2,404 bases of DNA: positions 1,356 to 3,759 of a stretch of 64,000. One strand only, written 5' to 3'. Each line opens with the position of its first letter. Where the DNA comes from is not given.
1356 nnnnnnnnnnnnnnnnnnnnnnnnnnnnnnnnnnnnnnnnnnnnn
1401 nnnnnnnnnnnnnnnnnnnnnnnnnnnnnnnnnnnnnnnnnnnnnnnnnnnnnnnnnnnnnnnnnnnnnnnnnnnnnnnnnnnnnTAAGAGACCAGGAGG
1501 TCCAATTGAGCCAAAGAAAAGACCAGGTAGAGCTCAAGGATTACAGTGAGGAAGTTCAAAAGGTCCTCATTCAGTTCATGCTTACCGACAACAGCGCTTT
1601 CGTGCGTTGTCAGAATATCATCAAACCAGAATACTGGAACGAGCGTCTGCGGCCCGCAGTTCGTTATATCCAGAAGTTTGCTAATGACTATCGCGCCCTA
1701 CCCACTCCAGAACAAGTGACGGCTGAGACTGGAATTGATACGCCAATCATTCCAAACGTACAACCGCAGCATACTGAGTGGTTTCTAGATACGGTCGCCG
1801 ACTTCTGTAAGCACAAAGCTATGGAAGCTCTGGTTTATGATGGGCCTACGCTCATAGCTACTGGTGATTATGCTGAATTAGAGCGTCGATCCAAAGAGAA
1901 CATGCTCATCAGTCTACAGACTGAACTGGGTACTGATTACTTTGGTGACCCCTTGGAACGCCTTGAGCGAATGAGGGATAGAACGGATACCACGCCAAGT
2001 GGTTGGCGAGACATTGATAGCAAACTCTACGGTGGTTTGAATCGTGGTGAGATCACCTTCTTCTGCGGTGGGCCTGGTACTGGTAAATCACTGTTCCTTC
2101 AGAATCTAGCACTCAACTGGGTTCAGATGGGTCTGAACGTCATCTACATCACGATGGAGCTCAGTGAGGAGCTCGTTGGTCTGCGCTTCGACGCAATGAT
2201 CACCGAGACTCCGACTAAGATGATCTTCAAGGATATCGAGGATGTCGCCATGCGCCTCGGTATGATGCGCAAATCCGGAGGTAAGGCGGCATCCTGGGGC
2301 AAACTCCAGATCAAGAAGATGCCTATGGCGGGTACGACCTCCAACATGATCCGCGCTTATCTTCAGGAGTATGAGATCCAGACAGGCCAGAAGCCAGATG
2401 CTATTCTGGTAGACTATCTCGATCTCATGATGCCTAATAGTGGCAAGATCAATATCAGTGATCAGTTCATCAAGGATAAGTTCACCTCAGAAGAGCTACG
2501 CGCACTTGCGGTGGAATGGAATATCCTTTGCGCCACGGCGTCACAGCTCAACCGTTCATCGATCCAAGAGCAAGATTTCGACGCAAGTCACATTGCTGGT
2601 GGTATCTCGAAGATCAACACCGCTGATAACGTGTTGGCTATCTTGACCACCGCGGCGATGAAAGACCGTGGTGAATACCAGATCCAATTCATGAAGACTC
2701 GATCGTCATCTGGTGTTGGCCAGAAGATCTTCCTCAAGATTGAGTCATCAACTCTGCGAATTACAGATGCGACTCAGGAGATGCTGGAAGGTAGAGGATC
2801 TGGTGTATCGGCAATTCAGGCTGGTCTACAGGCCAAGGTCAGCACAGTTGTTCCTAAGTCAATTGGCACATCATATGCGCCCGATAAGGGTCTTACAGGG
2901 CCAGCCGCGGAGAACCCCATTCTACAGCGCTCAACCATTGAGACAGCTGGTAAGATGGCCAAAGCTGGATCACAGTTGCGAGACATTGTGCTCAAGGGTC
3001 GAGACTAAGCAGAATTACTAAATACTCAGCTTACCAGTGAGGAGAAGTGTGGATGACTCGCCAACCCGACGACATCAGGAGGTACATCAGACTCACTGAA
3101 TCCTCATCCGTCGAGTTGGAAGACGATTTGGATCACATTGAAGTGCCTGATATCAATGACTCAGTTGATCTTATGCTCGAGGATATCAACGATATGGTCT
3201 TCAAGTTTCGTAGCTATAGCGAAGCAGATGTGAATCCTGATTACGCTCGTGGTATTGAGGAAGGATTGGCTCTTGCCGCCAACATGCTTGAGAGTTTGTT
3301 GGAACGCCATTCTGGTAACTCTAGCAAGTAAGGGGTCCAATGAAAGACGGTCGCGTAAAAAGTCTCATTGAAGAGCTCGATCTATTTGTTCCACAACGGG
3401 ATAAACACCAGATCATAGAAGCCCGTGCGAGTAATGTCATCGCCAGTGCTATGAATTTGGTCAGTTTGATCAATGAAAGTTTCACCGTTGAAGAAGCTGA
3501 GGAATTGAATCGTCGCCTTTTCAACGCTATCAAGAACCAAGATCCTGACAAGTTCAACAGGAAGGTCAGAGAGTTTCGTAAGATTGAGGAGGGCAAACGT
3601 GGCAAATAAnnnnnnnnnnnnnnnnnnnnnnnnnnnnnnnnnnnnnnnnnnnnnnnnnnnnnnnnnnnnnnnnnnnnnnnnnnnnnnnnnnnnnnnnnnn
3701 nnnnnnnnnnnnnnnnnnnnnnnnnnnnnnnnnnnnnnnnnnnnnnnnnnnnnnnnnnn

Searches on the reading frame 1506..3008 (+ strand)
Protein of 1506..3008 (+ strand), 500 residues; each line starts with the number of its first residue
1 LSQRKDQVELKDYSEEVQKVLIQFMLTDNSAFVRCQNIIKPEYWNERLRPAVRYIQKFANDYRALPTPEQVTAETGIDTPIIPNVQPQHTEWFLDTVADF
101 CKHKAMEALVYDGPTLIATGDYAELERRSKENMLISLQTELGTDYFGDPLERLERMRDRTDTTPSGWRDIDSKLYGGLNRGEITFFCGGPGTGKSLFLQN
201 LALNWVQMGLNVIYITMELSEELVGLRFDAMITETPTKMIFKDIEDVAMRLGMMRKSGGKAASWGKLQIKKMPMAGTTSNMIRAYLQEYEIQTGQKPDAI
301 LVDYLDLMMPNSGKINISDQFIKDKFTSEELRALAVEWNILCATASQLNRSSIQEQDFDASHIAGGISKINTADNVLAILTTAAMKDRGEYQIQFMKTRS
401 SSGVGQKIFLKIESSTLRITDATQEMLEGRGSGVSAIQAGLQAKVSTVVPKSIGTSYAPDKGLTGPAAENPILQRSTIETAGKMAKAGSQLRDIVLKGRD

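Call 4: search_protein_families(library=pfam, proteins=[window:1506-3008:+], max_evalue=1)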
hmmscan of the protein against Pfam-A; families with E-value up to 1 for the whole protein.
window:1506-3008:+ (500 aa): 10 families
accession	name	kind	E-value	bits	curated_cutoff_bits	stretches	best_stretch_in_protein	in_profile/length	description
PF03796.21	DnaB_C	-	5.9e-15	55.8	27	1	164-357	3-187/255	DnaB-like helicase C terminal domain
PF06745.19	ATPase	-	3.1e-09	37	26.6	1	164-224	2-63/231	KaiC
PF13481.12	AAA_25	-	9.7e-06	25.8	27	1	174-247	25-112/195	AAA domain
PF00005.33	ABC_tran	-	0.0013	19.8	25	1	177-202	7-32/137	ABC transporter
PF00004.35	AAA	-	0.0063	17.4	21.2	1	186-312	3-73/131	ATPase family associated with various cellular activities (AAA)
PF20720.3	nSTAND3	-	0.045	13.9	27.2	1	180-219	16-54/155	Novel STAND NTPase 3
PF13401.12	AAA_22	-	0.057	14.2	27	1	182-222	6-46/130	AAA domain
PF05729.18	NACHT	-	0.14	12.5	26.7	1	185-210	4-29/167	NACHT domain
PF19317.4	Gag_p24_C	-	0.14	12.4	25.9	1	14-47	35-67/74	Gag protein p24 C-terminal domain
PF13238.12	AAA_18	-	0.2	12.6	29.4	0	186-204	3-21/128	AAA domain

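Call 5: search_protein_families(library=phrogs, proteins=[window:1506-3008:+], max_evalue=0.1)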
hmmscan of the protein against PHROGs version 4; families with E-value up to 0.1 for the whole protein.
window:1506-3008:+ (500 aa): 8 families
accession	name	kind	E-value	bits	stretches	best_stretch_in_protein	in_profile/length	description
phrog_19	-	DNA, RNA and nucleotide metabolism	1e-68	233.7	1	6-425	152-584/621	DnaB-like replicative helicase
phrog_243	-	DNA, RNA and nucleotide metabolism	1.1e-19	71.5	1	153-424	8-270/273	DnaB-like replicative helicase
phrog_239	-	DNA, RNA and nucleotide metabolism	3.9e-18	66.8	1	157-425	334-602/801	DNA primase/helicase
phrog_97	-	other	0.0052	17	1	161-215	48-109/506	UvsX-like recombinase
phrog_170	-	other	0.019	15.4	1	178-219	87-129/323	PhoH-like phosphate starvation-inducible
phrog_5482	-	unknown function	0.029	14.1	1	180-221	50-92/341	-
phrog_50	-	DNA, RNA and nucleotide metabolism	0.052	13.6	1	179-218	367-406/570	DnaC-like helicase loader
phrog_2376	-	other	0.086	13.2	0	187-220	80-113/363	ATPase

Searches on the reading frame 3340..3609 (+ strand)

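Call 25: search_protein_families(library=pfam, proteins=[window:3340-3609:+], max_evalue=0.01)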
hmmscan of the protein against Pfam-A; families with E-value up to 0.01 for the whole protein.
window:3340-3609:+ (89 aa): 1 family
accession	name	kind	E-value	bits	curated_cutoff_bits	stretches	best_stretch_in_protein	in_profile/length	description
PF14938.12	SNAP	-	0.0038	17.2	25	1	38-83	219-264/282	Soluble NSF attachment protein, SNAP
